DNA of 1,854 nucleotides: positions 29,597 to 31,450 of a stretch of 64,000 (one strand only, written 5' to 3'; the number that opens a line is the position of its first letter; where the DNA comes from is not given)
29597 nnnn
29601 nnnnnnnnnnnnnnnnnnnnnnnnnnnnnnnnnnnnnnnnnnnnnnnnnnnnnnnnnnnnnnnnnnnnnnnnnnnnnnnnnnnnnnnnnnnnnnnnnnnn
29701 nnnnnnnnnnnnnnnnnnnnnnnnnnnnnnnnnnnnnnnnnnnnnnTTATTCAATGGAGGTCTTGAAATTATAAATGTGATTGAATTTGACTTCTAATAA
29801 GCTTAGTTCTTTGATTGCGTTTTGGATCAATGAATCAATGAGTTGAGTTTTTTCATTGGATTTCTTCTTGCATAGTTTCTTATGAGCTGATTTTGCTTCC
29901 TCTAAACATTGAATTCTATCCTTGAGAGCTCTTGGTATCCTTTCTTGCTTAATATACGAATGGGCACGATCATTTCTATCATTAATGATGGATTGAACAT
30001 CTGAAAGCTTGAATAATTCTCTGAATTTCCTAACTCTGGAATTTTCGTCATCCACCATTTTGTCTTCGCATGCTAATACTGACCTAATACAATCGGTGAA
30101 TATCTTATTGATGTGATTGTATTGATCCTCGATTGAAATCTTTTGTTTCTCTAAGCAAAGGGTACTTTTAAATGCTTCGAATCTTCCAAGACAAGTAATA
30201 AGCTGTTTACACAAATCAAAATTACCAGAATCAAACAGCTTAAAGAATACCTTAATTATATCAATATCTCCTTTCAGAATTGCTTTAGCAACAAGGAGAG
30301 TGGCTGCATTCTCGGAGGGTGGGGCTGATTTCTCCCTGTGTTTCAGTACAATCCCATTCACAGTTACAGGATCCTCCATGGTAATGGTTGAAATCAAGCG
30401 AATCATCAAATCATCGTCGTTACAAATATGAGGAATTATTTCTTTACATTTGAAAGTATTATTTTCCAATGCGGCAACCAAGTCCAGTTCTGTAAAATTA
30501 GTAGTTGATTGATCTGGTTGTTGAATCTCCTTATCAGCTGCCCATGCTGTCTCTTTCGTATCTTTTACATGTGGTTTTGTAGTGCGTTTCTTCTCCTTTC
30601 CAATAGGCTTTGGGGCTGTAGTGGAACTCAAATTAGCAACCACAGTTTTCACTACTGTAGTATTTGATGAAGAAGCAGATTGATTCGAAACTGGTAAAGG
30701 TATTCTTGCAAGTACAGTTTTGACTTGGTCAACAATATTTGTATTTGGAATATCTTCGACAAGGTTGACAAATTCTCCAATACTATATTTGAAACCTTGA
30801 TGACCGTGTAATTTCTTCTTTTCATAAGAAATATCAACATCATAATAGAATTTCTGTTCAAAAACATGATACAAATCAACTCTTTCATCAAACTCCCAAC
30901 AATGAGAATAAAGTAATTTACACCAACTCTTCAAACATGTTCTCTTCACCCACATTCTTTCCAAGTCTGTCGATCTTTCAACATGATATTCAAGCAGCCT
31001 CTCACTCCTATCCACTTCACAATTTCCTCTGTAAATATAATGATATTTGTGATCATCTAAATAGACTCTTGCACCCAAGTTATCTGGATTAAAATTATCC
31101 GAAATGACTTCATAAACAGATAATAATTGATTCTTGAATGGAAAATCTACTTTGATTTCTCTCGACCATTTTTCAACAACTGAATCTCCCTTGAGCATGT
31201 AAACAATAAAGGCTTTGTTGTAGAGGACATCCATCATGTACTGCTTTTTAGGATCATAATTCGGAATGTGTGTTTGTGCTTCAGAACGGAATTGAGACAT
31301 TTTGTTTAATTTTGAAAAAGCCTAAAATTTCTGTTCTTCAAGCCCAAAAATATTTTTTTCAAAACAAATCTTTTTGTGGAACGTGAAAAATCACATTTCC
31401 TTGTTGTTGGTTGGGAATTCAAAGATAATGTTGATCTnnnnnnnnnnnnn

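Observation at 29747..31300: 517-aa protein with no recognisable domain, part of the duplicated cassette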

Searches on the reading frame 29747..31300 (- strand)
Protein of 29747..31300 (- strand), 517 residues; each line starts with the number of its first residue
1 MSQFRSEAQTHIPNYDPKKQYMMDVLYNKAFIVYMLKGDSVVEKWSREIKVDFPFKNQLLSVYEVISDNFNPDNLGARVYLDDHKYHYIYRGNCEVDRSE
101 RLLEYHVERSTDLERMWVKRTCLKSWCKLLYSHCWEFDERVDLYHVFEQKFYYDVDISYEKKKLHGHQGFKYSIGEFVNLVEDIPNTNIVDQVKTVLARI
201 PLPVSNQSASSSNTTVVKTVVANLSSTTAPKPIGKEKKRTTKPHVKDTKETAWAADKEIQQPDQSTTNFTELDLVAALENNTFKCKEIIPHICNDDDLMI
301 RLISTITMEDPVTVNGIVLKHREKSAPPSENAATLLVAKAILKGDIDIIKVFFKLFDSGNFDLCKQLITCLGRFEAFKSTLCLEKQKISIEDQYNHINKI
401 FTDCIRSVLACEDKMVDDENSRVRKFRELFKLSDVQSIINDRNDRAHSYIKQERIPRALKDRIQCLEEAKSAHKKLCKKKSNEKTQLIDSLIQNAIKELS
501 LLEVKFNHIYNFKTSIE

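Call 4: search_protein_families(library=pfam, proteins=[window:29747-31300:-], max_evalue=10)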
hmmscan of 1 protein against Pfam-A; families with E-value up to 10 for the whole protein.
window:29747-31300:- (517 aa): 1 family
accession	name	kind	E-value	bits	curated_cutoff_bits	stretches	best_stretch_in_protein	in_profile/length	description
PF05377.16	FlaC_arch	-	0.089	13.7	27.8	1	57-72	38-53/55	Flagella accessory protein C (FlaC)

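Call 5: search_solved_structures(query=window:29750-31300:-, max_evalue=10)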
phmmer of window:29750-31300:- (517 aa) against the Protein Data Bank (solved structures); distinct sequences matched with E-value up to 10: 0.

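Call 8: find_homologous_proteins(query=window:29750-31300:-, max_evalue=0.01)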
Query window:29750-31300:- (517 aa): 2 proteins with E <= 0.01 among 8000 candidates.
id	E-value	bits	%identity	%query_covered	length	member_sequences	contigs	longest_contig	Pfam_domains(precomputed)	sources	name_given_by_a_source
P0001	0.0e+0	1153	99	100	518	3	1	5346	-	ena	-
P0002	7.7e-99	350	40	96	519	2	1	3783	-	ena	-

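Call 10: find_encoding_contigs(protein=P0002, flank=10000)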
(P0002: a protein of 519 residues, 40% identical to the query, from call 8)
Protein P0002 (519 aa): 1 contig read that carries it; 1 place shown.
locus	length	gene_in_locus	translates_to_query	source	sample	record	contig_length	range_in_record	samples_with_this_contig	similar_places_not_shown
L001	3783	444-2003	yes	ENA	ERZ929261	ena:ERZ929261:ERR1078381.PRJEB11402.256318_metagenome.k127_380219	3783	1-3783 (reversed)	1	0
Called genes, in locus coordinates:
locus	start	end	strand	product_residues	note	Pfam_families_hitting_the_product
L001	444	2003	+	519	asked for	-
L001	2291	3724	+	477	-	PF00615:RGS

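Call 11: find_encoding_contigs(protein=P0001, flank=10000)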
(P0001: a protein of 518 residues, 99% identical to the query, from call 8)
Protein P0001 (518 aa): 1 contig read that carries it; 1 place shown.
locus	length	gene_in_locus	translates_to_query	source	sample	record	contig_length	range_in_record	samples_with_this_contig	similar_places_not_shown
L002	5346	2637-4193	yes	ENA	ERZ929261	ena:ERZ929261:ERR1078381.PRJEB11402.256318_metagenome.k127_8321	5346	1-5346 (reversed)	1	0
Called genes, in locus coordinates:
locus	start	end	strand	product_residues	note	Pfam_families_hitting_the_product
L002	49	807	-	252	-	PF00293:NUDIX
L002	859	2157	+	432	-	PF12799:LRR_4 (faint), PF13516:LRR_6 (faint), PF13855:LRR_8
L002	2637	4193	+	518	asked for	-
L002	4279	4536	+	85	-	-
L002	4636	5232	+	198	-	PF00004:AAA, PF17862:AAA_lid_3 (weak)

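Call 14: find_related_loci(query=A1, collection=genome_contigs, flank=5000)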
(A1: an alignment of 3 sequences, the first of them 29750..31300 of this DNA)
Query A1 (517 aa) in genome_contigs; peptide patterns used: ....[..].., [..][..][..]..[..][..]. (x = any residue, [..] = any of these).
91 stretches matched a pattern, but none encodes a relative of the query by tblastn (E <= 1e-3).

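Call 17: search_protein_families(library=pfam, proteins=[P0002], max_evalue=0.001)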
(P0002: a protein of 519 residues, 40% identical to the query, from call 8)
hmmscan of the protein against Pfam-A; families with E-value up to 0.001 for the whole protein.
P0002 (519 aa): 0 families

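Call 18: search_protein_representatives(alignment_id=A1)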
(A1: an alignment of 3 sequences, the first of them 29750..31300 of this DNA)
Query: 3 sequences, 518 profile positions. Proteins with E-value up to 0.001 (for the whole library): 2; up to 1e-10: 2; up to 1e-30: 2. The best 2 are listed.
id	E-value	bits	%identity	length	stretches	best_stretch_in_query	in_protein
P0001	0.0e+00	1088.4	-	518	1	1-518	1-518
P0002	2.6e-259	877.9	-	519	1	2-501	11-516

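Call 20: search_protein_families(library=phrogs, proteins=[window:29750-31300:-, P0002], max_evalue=1)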
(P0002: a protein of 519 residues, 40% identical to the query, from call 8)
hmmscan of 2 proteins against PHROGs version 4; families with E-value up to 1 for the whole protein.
window:29750-31300:- (517 aa): 1 family
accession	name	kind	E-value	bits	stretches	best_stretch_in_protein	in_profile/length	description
phrog_27869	-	unknown function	0.037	14.8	1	207-283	87-160/205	-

P0002 (519 aa): 0 families

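Call 21: search_protein_families(library=ncbifam, proteins=[window:29750-31300:-, P0002], max_evalue=1)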
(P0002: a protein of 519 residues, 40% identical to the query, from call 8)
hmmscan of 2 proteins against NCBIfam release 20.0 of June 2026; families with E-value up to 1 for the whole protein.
window:29750-31300:- (517 aa): 1 family
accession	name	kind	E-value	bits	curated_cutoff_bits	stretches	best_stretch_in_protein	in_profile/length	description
TIGR02277.1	PaaX_trns_reg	equivalog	0.066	12.7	264.55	1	126-171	158-203/279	phenylacetic acid degradation operon negative regulatory protein PaaX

P0002 (519 aa): 0 families

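Call 27: predict_structure(alignment_id=A1)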
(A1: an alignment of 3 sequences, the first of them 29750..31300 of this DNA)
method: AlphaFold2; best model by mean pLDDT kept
length: 517 residues; sequences in the alignment: 3
mean_pLDDT: 41.3   pTM: 0.28
mean pLDDT of the five models: 41.3, 40.9, 39.6, 37.5, 33.8
residues with pLDDT >= 90: 0; 70-90: 45; 50-70: 110; < 50: 362
segments of 3 or more residues with pLDDT < 50: 1-267, 292-294, 302-330, 372-388, 415-420, 432-454, 509-517
pLDDT, mean of each block of 10 residues (from residue 1): 39 44 40 43 39 30 27 28 27 26 26 26 25 21 23 20 20 27 26 22 26 25 24 23 25 24 41 72 57 52 46 42 39 61 63 62 56 38 40 61 67 50 49 44 36 56 75 66 73 80 61 32
secondary structure, 60 per line:
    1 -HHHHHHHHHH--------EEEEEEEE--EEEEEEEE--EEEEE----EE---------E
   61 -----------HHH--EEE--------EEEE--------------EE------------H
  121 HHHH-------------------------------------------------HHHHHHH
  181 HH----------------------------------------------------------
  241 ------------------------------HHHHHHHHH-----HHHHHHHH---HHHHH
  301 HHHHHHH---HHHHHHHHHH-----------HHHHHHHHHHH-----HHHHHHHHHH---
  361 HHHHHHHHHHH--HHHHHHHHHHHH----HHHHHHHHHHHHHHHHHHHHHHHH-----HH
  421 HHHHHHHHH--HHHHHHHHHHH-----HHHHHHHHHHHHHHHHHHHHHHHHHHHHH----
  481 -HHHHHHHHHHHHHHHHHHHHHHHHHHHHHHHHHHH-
elements in order: H2-11 E20-27 E30-37 E40-44 E77-79 E88-91 H120-124 H174-182 H271-279 H285-292 H296-307 H311-320 H332-342 H348-357 H361-371 H374-385 H390-413 H419-429 H432-442 H448-476 H482-516

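Call 29: find_homologous_proteins(query=A1, max_evalue=1)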
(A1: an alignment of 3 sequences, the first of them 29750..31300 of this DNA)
Query A1 (3 sequences) (517 aa, profile of the alignment): 2 proteins with E <= 1 among 8000 candidates.
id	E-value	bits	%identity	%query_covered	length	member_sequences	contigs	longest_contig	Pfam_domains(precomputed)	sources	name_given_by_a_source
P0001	0.0e+0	1088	99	100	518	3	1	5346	-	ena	-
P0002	8.2e-259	878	40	96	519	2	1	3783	-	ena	-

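Call 30: find_related_loci(query=A1, collection=metagenome_contigs, flank=6000)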
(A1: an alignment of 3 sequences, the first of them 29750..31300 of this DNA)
Query A1 (517 aa) in metagenome_contigs; peptide patterns used: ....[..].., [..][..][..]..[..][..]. (x = any residue, [..] = any of these).
216 stretches matched a pattern, but none encodes a relative of the query by tblastn (E <= 1e-3).

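Call 31: find_related_loci(query=A1, collection=viral_contigs, flank=6000)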
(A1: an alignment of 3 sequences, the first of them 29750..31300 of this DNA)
Query A1 (517 aa) in viral_contigs; peptide patterns used: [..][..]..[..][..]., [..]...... (x = any residue, [..] = any of these).
162 stretches matched a pattern, but none encodes a relative of the query by tblastn (E <= 1e-3).

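Call 37: search_solved_structures(query=A1, max_evalue=10, show_alignments=3)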
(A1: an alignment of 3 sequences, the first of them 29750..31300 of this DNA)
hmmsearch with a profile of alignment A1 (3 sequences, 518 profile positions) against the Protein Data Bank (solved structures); distinct sequences matched with E-value up to 10: 0.

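Call 47: fold_search(model_id=the predicted structure, library=pdb)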
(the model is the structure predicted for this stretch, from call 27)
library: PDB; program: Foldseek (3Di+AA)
matches with E <= 10: 141; with E <= 0.001: 0
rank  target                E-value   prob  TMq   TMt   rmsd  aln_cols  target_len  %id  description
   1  9gm7_D                6.5e-01  0.06  0.09  0.14  25.6       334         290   11  MukBEF in a nucleotide-bound state with open neck gate (monomer) (released 2025-03-26)
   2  2lqg_MODEL_1_A        9.3e-01  0.72  0.15  0.45   7.9       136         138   11  Solution Structure of the R4 domain of talin (released 2013-02-13)
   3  2fsi_B                9.3e-01  0.09  0.11  0.08  21.9       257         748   14  Complex SecA:ADP from Escherichia coli (released 2007-01-16)
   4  7d6d_A                1.1e+00  0.16  0.14  0.18  35.9       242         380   14  Structural insights into membrane remodeling by SNX1 (released 2021-03-17)
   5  7p3r_B                1.5e+00  0.04  0.09  0.12  33.5       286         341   11  Helical structure of the toxin MakA from Vibrio cholera (released 2022-02-23)
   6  3ogh_B                1.7e+00  0.23  0.11  0.33  20.3       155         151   17  Crystal structure of yciE protein from E. coli CFT073, a member of ferritine-like superfamily of diiron-containing fou (released 2010-09-15)
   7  3fa9_A                1.7e+00  0.06  0.07  0.17  17.8       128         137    9  Crystal structure of the apo R132K:Y134F:R111L:L121D mutant of cellular retinoic acid-binding protein II at 1.94 angst (released 2009-10-27)
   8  3ogh_A                2.0e+00  0.13  0.10  0.29  19.2       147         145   16  Crystal structure of yciE protein from E. coli CFT073, a member of ferritine-like superfamily of diiron-containing fou (released 2010-09-15)
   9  4etr_B                2.0e+00  0.11  0.09  0.27  20.1       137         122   14  X-ray structure of PA2169 from Pseudomonas aeruginosa (released 2013-01-09)
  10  9g3d_A                2.1e+00  0.08  0.12  0.15  25.5       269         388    7  Cryo-EM structure of SbmA in the inward-facing-narrow conformation bound to 2 sybodies (released 2025-07-23)
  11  3fa7_A                2.1e+00  0.05  0.07  0.17  17.8       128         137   10  Crystal structure of the apo R132K:R111L:L121E:R59E mutant of cellular retinoic acid-binding protein II at 1.90 angstr (released 2009-10-27)
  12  5lje                  2.2e+00  0.07  0.07  0.19  14.2       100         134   12  Crystal structure of holo human CRBP1/K40L,Q108L mutant (released 2017-01-18)
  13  6gy6_B                2.2e+00  0.06  0.12  0.17  36.1       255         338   12  XaxAB pore complex from Xenorhabdus nematophila (released 2018-07-25)
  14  8ver_B                2.3e+00  0.07  0.11  0.18  22.3       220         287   14  Structure of YicC endoribonuclease (released 2024-09-04)
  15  4qgw_A                2.3e+00  0.04  0.07  0.16  17.9       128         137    9  Crystal structure of the R132K:R111L:L121D mutant of Cellular Retinoic Acid Binding ProteinII complexed with a synthet (released 2015-01-28)
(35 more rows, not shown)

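Call 77: search_protein_families(library=padloc, proteins=[window:29750-31300:-, P0002], max_evalue=1)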
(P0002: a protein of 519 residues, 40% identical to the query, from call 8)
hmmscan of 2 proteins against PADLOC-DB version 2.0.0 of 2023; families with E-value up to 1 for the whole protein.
window:29750-31300:- (517 aa): 0 families

P0002 (519 aa): 0 families

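Call 80: fold_search(model_id=the predicted structure, library=viral)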
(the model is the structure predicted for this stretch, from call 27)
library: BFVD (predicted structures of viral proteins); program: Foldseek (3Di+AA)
matches with E <= 10: 239; with E <= 0.001: 0
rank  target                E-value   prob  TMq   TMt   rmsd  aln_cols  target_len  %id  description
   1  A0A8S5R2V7            1.2e-02  0.44  0.08  0.13  29.4       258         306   12  Uncharacterized protein [Siphoviridae sp. ctsAY3]
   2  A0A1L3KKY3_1          4.3e-02  0.12  0.09  0.06  31.0       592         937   10  (no name in the UniProt tables at hand)
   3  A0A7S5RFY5            8.3e-02  0.80  0.19  0.18  16.6       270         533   11  (no name in the UniProt tables at hand)
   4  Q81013                9.2e-02  0.44  0.16  0.17  24.2       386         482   12  Latent membrane protein 2A [Cercopithecine herpesvirus 12]
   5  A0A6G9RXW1            1.1e-01  0.25  0.14  0.12  38.9       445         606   10  Tape measure protein Tmp [Halorubrum virus Serpecor1]
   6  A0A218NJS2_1          1.8e-01  0.08  0.09  0.06  31.8       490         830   12  Putative non-structural protein [Picornavirales N_OV_080]
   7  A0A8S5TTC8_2          1.9e-01  0.10  0.12  0.05  44.0       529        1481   12  NlpC/P60 family [Siphoviridae sp. ct5jB2]
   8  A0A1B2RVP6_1          2.3e-01  0.06  0.11  0.07  40.2       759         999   10  Polyprotein (Fragment) [Washington bat picornavirus 2]
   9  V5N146                3.0e-01  0.20  0.08  0.17  15.3       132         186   10  Spike glycoprotein (Fragment) [Human coronavirus OC43]
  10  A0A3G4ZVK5            5.7e-01  0.08  0.06  0.09  17.0       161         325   13  Uncharacterized protein [Dasosvirus sp.]
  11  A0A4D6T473            6.0e-01  0.51  0.15  0.38   7.1       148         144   13  (no name in the UniProt tables at hand)
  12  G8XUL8                6.7e-01  0.14  0.12  0.22  30.8       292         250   13  Membrane protein A40 [Aotine betaherpesvirus 1]
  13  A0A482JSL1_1          7.0e-01  0.07  0.13  0.06  30.6       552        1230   13  (no name in the UniProt tables at hand)
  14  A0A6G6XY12            7.0e-01  0.04  0.07  0.06  30.8       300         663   13  (no name in the UniProt tables at hand)
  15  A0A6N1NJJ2            7.4e-01  0.06  0.10  0.09  34.4       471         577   11  Uncharacterized protein [Tupanvirus soda lake]
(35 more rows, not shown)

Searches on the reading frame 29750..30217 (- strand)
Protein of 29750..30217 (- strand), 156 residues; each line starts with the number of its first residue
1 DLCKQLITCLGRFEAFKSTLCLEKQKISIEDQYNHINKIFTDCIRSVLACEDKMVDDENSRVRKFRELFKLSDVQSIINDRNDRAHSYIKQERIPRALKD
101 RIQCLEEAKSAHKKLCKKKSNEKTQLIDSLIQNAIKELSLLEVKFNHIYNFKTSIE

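Call 50: search_protein_families(library=pfam, proteins=[window:29750-30217:-], max_evalue=10)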
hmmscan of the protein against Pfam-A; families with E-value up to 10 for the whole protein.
seq(156 aa): 0 families

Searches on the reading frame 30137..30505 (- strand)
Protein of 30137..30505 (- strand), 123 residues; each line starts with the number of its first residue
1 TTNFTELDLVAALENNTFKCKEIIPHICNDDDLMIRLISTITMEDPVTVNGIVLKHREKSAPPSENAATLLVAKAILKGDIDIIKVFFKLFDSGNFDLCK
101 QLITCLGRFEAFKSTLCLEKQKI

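Call 50: search_protein_families(library=pfam, proteins=[window:30137-30505:-], max_evalue=10)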
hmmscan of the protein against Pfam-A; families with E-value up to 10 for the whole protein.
seq(123 aa): 1 family
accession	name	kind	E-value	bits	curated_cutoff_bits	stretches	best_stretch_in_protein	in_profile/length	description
PF09890.14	DUF2117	-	0.08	12.3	25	1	9-54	126-172/325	Uncharacterized protein conserved in archaea (DUF2117)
